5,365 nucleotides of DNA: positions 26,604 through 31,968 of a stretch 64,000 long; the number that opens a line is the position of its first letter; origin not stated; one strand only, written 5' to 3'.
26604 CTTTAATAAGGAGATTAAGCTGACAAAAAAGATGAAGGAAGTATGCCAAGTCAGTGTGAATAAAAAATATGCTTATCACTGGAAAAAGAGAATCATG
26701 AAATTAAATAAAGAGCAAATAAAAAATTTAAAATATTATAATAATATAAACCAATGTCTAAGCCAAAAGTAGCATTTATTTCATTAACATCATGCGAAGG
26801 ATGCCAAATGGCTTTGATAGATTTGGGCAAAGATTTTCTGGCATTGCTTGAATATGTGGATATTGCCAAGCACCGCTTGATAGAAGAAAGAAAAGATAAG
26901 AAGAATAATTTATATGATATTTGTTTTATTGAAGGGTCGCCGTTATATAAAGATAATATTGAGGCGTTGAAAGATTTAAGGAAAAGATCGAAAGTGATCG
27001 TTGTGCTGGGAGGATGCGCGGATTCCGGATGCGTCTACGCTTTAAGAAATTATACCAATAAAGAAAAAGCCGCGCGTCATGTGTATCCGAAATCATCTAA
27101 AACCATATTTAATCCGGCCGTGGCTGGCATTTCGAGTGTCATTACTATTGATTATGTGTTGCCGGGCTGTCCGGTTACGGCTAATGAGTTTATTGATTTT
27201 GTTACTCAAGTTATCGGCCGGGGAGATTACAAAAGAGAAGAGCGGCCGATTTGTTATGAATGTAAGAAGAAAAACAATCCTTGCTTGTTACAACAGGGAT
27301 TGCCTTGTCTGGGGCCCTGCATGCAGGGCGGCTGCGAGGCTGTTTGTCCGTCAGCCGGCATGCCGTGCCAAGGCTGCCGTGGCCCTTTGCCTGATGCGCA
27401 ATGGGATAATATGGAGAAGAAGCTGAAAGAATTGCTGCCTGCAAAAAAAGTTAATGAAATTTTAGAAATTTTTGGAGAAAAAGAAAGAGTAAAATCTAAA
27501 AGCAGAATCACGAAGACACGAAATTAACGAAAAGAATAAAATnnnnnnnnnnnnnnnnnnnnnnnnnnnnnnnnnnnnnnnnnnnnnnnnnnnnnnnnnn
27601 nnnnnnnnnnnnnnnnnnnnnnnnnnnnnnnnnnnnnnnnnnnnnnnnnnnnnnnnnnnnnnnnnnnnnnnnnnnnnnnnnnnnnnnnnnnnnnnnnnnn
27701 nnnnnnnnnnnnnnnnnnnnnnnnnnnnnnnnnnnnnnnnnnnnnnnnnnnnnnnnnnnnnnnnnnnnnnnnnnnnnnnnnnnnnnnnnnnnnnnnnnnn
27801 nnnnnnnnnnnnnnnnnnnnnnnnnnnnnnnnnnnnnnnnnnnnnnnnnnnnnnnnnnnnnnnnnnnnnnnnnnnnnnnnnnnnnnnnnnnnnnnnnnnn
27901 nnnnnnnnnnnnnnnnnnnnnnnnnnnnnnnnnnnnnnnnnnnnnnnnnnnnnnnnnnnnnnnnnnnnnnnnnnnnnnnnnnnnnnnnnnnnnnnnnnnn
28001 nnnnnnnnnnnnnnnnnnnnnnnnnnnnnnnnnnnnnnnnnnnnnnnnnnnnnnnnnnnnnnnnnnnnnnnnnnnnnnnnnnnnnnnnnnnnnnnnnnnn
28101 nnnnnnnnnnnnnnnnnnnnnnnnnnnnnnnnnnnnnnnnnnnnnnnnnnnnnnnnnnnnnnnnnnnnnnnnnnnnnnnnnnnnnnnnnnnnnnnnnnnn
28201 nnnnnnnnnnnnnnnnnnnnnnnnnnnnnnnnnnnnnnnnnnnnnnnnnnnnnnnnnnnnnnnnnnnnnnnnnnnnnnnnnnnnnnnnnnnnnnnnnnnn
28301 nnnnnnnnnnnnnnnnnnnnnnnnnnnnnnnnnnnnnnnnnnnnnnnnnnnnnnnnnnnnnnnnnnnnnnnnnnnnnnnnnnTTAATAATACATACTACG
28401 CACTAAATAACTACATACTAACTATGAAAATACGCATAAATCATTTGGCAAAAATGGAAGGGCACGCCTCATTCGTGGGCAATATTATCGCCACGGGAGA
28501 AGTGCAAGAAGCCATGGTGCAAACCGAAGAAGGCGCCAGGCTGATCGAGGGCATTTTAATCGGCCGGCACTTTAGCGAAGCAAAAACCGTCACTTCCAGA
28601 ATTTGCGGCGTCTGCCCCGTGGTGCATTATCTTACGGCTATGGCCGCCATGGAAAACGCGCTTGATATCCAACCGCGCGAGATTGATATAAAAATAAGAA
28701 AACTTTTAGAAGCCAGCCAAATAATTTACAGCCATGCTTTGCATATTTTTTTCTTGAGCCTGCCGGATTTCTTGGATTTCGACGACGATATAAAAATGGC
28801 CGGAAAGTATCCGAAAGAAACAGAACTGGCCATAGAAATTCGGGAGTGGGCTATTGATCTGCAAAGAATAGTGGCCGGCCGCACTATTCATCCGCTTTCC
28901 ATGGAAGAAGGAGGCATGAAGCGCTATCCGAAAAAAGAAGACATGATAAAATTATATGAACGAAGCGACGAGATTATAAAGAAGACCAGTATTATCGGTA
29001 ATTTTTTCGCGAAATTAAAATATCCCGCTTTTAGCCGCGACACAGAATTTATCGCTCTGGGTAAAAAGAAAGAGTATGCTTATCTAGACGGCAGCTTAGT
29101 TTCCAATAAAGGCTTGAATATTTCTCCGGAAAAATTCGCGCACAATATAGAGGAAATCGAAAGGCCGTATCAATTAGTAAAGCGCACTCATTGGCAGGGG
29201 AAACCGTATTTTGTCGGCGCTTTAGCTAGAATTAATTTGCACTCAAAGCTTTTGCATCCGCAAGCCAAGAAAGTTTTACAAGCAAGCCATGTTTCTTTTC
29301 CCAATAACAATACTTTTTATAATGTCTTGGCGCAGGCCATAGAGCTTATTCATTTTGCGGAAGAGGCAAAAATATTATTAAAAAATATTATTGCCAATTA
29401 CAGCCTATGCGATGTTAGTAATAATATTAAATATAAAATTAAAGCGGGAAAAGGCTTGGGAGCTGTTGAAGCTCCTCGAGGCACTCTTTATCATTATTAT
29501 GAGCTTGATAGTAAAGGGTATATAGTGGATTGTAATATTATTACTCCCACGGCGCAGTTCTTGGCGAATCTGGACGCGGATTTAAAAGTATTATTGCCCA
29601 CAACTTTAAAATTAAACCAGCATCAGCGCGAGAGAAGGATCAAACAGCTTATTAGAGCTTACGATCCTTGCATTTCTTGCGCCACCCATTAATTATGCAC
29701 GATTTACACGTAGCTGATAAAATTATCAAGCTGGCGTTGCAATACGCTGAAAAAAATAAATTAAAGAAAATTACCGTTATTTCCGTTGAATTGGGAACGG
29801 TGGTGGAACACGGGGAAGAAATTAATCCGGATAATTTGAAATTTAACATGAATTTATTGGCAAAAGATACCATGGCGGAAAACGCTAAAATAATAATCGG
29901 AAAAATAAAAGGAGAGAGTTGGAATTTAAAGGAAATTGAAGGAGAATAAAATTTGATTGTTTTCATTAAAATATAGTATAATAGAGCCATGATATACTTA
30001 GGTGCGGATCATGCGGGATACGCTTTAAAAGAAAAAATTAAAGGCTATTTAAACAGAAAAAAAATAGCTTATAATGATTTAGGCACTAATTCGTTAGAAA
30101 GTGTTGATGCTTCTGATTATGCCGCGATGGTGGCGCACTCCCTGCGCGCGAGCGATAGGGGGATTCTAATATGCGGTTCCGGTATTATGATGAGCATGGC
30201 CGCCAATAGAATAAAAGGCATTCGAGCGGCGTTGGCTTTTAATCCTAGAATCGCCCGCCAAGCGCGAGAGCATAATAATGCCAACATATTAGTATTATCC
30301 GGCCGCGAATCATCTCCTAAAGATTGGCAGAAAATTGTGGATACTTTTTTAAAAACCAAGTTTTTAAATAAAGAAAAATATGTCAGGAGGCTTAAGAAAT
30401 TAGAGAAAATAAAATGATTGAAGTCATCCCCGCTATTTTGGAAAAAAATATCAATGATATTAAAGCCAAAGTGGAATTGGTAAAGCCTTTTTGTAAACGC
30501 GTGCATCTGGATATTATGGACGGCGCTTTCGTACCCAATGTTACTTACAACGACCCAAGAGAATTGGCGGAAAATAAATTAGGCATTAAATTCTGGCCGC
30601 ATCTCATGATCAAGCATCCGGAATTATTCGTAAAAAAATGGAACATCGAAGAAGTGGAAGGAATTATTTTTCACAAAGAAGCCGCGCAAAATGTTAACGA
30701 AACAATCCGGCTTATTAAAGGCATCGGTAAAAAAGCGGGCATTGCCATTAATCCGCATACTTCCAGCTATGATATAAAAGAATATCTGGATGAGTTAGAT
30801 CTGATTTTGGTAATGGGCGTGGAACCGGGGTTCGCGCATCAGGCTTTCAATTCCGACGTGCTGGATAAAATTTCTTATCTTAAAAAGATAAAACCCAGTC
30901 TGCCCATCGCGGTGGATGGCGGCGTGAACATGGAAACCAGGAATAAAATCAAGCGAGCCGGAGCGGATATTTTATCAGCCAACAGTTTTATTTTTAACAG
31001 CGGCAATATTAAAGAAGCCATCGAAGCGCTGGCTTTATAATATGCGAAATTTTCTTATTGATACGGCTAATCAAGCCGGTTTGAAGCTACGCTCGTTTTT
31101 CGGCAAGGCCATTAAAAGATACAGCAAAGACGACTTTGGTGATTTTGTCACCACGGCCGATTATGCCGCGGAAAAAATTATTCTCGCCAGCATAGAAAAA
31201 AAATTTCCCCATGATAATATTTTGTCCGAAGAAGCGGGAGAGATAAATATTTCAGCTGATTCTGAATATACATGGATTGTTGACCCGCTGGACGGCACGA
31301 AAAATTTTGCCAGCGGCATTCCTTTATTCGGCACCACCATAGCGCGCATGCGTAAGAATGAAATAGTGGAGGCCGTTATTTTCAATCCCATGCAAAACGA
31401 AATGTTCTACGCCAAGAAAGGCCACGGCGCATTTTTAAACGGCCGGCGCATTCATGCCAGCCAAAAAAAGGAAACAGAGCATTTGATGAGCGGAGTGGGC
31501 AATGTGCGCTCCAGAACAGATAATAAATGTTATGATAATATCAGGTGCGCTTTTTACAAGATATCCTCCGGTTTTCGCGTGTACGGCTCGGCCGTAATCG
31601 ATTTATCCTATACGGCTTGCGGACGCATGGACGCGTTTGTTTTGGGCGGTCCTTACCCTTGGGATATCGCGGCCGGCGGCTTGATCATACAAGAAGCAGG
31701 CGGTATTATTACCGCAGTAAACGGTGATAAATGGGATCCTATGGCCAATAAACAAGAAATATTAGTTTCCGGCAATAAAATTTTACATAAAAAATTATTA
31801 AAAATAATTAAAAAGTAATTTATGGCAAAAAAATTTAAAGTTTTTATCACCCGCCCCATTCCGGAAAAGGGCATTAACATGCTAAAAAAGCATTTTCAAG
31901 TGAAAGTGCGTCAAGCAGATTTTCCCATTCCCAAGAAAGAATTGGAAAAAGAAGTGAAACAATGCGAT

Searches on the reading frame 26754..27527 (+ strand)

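Call 80: search_protein_families(library=pfam, proteins=[window:26754-27527:+], max_evalue=0.00001)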
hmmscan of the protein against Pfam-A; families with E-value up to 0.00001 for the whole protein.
window:26754-27527:+ (257 aa): 1 family
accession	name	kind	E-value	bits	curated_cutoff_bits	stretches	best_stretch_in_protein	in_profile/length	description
PF01058.29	Oxidored_q6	-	4e-22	78.8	27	1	14-152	1-127/128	NADH ubiquinone oxidoreductase, 20 Kd subunit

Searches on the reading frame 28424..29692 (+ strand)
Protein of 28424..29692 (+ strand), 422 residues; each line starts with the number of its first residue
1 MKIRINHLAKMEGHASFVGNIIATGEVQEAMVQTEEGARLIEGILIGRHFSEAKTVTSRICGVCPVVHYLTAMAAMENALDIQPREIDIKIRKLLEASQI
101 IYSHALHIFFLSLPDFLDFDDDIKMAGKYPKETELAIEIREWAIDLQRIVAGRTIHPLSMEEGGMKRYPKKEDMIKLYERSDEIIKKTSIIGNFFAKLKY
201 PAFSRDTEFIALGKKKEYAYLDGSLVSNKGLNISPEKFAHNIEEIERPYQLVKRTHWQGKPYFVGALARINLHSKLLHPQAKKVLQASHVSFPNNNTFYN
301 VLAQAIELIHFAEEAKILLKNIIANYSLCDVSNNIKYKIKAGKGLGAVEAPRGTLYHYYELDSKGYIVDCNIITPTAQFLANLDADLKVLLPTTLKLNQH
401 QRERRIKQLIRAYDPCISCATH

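Call 80: search_protein_families(library=pfam, proteins=[window:28424-29692:+], max_evalue=0.00001)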
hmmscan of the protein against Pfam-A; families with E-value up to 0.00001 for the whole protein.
window:28424-29692:+ (422 aa): 1 family
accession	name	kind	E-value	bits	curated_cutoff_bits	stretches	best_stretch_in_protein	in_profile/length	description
PF00374.24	NiFeSe_Hases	-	1.7e-36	126.7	25.8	2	39-125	1-87/508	Nickel-dependent hydrogenase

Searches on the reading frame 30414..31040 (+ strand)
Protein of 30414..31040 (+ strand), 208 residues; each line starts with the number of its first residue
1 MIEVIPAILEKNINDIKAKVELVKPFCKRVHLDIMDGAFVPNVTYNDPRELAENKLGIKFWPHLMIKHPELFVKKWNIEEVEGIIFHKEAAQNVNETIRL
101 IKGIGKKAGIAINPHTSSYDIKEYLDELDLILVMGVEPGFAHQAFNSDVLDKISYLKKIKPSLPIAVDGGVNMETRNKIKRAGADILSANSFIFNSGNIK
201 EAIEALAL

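Call 80: search_protein_families(library=pfam, proteins=[window:30414-31040:+], max_evalue=0.00001)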
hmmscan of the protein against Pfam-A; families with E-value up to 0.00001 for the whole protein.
window:30414-31040:+ (208 aa): 1 family
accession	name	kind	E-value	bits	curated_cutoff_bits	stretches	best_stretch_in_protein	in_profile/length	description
PF00834.25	Ribul_P_3_epim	-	6.2e-44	150.2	21.1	1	4-194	2-198/198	Ribulose-phosphate 3 epimerase family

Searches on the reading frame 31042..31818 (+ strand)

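Call 80: search_protein_families(library=pfam, proteins=[window:31042-31818:+], max_evalue=0.00001)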
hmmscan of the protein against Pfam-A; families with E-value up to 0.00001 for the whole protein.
window:31042-31818:+ (258 aa): 1 family
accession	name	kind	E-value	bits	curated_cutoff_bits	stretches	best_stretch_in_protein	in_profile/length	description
PF00459.30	Inositol_P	-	1.6e-60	205.4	27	1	2-256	6-266/271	Inositol monophosphatase family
